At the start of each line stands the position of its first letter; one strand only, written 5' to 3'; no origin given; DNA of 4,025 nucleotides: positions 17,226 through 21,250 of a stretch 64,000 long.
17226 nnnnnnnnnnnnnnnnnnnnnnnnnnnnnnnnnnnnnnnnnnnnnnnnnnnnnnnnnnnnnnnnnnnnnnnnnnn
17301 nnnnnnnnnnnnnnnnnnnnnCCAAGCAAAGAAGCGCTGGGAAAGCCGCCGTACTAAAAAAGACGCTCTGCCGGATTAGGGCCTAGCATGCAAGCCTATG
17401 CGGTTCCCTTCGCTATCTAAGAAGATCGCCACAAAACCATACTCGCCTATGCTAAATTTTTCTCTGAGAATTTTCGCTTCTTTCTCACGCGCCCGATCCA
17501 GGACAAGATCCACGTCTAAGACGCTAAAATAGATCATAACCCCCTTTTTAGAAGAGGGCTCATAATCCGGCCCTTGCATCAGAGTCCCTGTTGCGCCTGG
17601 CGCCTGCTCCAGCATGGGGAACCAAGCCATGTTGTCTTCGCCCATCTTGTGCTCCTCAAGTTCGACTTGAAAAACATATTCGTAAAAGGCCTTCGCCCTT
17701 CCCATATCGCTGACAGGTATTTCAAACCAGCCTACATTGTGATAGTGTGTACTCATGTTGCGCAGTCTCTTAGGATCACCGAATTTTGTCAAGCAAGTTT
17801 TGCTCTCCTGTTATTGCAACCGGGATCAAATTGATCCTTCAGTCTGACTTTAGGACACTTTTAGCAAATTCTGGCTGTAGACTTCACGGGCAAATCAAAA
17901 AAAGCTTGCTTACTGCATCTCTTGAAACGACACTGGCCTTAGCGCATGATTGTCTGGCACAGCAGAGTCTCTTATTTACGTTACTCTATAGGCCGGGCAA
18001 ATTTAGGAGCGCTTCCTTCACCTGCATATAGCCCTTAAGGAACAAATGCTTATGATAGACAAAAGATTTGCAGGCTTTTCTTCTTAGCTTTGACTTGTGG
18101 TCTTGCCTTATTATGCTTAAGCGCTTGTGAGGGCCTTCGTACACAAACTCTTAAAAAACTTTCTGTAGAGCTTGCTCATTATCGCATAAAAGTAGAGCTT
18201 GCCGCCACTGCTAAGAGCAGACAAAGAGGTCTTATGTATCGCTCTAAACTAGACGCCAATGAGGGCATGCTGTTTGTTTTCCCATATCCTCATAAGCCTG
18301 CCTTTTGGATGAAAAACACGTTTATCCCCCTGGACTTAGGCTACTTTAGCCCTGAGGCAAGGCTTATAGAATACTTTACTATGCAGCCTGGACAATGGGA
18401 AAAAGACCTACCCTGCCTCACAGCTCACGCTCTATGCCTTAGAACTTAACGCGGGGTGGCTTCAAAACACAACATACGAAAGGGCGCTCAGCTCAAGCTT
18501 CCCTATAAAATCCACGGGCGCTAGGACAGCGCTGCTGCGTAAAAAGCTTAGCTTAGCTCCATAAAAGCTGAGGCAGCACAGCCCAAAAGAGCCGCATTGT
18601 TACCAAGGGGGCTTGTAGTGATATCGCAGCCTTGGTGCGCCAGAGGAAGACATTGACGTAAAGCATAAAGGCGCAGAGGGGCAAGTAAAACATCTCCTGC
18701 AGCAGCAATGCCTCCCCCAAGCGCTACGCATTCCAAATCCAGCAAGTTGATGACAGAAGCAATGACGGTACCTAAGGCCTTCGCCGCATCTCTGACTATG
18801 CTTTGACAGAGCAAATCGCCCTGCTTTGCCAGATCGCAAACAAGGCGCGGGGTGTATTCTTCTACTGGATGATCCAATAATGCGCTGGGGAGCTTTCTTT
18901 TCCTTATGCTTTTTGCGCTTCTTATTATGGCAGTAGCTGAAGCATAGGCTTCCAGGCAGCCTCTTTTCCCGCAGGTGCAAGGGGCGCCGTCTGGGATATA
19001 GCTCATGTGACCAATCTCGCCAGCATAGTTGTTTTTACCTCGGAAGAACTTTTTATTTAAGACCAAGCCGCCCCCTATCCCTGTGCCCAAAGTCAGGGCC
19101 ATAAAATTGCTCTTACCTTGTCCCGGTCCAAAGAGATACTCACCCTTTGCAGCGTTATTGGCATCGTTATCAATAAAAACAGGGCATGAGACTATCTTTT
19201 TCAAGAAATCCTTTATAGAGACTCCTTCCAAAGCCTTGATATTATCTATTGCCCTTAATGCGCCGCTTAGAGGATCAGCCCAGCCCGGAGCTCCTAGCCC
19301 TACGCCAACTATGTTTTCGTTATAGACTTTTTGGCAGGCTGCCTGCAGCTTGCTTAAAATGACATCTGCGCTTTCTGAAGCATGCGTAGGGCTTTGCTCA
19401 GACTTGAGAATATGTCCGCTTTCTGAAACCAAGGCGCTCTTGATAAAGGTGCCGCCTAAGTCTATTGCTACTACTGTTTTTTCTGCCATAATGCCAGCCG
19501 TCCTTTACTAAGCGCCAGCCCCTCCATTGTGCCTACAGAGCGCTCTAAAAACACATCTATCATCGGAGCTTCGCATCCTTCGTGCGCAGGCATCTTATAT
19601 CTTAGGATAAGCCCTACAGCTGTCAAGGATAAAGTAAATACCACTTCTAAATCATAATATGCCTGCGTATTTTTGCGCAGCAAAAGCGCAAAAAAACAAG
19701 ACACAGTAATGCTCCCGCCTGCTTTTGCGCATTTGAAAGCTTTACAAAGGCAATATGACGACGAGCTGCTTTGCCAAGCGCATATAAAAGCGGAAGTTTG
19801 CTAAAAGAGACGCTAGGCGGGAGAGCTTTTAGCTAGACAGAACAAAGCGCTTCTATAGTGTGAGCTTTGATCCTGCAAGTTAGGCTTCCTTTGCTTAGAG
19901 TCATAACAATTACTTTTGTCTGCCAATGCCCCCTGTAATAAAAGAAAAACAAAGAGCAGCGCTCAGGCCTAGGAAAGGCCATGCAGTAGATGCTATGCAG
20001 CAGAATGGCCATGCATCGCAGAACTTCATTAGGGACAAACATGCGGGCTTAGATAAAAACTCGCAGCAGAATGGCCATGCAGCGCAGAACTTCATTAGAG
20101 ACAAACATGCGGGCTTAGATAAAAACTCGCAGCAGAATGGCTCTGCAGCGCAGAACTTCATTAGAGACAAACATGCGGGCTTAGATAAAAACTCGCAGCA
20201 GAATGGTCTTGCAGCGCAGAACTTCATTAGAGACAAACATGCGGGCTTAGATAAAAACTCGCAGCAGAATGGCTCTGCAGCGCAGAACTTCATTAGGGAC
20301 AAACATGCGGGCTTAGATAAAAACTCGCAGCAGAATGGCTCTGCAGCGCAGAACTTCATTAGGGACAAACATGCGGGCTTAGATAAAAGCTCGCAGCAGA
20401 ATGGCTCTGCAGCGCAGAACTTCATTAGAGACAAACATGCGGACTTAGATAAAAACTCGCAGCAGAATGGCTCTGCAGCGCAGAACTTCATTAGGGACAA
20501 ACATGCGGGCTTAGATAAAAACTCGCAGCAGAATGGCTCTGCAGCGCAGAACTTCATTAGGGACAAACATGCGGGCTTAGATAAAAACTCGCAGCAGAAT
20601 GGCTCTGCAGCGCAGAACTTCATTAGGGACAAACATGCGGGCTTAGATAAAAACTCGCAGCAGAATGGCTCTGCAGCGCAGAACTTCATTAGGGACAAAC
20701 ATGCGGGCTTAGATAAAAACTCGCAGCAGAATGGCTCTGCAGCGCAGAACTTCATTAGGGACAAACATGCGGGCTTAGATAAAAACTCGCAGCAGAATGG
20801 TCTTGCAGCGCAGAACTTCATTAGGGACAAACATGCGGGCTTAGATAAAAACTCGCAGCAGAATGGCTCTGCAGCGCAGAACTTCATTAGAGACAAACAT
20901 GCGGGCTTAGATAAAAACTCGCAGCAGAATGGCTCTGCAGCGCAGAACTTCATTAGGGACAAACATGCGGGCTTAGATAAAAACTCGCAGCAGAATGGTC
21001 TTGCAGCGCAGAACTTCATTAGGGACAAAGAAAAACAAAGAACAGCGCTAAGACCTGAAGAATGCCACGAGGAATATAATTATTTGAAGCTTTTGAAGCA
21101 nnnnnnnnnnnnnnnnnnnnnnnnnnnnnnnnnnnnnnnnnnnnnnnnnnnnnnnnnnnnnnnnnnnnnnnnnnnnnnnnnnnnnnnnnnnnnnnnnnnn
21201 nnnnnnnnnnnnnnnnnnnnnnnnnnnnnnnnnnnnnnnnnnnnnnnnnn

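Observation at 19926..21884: thyA carries an in-frame 66-bp x ~15.6 tandem repeat inserted into its 5' end, bounded by a ~30-bp duplication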

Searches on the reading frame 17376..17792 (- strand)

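Call 4: search_protein_families(library=pfam, proteins=[window:17376-17792:-])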
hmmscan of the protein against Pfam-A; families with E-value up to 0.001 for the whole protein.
window:17376-17792:- (138 aa): 2 families
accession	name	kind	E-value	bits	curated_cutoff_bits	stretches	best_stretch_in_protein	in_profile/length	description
PF00903.31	Glyoxalase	-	3.9e-10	40.6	20.6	1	20-132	2-119/121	Glyoxalase/Bleomycin resistance protein/Dioxygenase superfamily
PF22677.2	Ble-like_N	-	9.6e-05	22.5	24.5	1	22-41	4-23/41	Bleomycin resistance protein-like N-terminal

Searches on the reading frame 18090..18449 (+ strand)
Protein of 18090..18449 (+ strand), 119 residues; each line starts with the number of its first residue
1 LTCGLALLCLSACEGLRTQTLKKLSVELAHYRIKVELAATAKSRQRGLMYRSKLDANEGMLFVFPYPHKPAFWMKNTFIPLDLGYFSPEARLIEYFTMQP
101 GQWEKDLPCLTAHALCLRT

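Call 4: search_protein_families(library=pfam, proteins=[window:18090-18449:+])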
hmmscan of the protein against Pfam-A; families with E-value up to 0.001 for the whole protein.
window:18090-18449:+ (119 aa): 1 family
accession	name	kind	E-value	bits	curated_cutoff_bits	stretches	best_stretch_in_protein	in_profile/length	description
PF02643.20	DUF192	-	2.2e-20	73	27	1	33-101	1-70/96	Uncharacterized ACR, COG1430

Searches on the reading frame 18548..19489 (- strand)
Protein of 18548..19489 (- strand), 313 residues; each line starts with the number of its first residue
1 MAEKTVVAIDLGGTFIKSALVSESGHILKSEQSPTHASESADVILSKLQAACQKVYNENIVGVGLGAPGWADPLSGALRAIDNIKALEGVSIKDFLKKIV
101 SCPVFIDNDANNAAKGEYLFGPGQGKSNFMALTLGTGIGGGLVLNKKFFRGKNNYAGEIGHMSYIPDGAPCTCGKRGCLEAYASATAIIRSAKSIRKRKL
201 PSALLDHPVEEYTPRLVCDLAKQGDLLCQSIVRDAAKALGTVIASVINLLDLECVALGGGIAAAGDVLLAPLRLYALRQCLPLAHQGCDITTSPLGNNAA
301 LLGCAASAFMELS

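Call 4: search_protein_families(library=pfam, proteins=[window:18548-19489:-])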
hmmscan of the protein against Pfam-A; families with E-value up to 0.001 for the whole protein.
window:18548-19489:- (313 aa): 1 family
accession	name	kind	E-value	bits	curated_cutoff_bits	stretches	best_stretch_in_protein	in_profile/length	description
PF00480.26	ROK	-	1.1e-63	216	22.9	1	7-306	2-289/294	ROK family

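Call 11: find_encoding_contigs(protein=window:18548-19489:-, flank=10000, max_places=6)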
Protein window:18548-19489:- (313 aa): no gene with exactly this product is on record in the collection.

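Call 25: find_related_loci(query=window:18551-19489:-, collection=metagenome_contigs, flank=10000)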
Query window:18551-19489:- (313 aa) in metagenome_contigs; peptide patterns used: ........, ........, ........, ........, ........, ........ (x = any residue, [..] = any of these).
144 stretches matched a pattern; 7 encode a relative of the query (tblastn E <= 1e-3); 7 distinct loci.
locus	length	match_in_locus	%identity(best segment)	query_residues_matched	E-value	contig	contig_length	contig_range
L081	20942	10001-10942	40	6-313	2e-73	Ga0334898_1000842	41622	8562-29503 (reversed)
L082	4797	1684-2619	40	7-312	6e-73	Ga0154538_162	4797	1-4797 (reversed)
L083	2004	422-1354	41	7-311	9e-75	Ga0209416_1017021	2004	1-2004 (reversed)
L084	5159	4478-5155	43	7-226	5e-55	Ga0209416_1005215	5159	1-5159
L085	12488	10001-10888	32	7-312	3e-37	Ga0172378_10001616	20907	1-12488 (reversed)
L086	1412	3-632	34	98-313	1e-22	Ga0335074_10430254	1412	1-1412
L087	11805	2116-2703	32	100-312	2e-21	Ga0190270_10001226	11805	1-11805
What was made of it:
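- Tried and rejected: The ROK-neighbour scan of metagenomes found matches of at most 43% identity (call 25).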

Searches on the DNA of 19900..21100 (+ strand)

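Call 60: search_dna_similar(query=window:19900-21100:+, collection=plasmids, mode=distant, max_rows=8)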
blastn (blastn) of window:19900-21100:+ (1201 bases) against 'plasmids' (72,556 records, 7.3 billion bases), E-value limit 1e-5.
No match.

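Call 61: search_dna_similar(query=window:19900-21100:+, collection=phages, mode=distant, max_rows=8)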
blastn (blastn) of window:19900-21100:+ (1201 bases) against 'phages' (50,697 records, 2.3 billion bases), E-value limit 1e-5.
No match.

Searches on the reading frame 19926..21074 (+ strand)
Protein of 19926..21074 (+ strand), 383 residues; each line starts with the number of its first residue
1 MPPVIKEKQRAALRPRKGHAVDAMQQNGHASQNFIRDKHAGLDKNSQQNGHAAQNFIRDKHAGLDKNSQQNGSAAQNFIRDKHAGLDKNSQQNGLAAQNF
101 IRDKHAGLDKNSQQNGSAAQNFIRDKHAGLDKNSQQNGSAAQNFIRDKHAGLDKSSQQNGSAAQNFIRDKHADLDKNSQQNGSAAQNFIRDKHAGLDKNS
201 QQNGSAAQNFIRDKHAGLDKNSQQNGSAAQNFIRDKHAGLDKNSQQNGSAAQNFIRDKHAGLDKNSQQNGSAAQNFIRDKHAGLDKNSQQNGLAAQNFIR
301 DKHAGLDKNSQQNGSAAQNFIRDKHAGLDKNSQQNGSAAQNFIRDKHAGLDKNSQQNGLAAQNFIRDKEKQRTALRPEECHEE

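Call 55: search_protein_representatives(protein=window:19926-21074:+)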
Query: 383 residues. Proteins with E-value up to 0.001 (for the whole library): 88; up to 1e-10: 12; up to 1e-30: 0. The best 88 are listed.
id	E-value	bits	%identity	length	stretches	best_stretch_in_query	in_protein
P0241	1.3e-29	120.1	25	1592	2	55-354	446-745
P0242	1.1e-24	103.9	17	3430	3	58-379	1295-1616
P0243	2.2e-23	99.7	24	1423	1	106-356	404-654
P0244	8.4e-20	87.9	19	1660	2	43-368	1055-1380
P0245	7.9e-19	84.7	20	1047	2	57-350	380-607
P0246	1.3e-18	84.0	19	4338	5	44-347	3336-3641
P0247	1.0e-16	77.7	23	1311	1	102-292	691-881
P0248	5.6e-16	75.3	18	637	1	59-327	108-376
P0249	1.7e-14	70.4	30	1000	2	70-298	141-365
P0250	1.7e-11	60.5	26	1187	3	65-309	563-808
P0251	3.7e-11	59.4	25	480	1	69-377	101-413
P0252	4.7e-11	59.1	18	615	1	74-352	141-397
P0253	2.3e-10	56.8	19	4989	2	53-344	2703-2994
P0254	7.0e-10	55.3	25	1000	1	104-276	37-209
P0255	1.4e-09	54.2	34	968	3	266-365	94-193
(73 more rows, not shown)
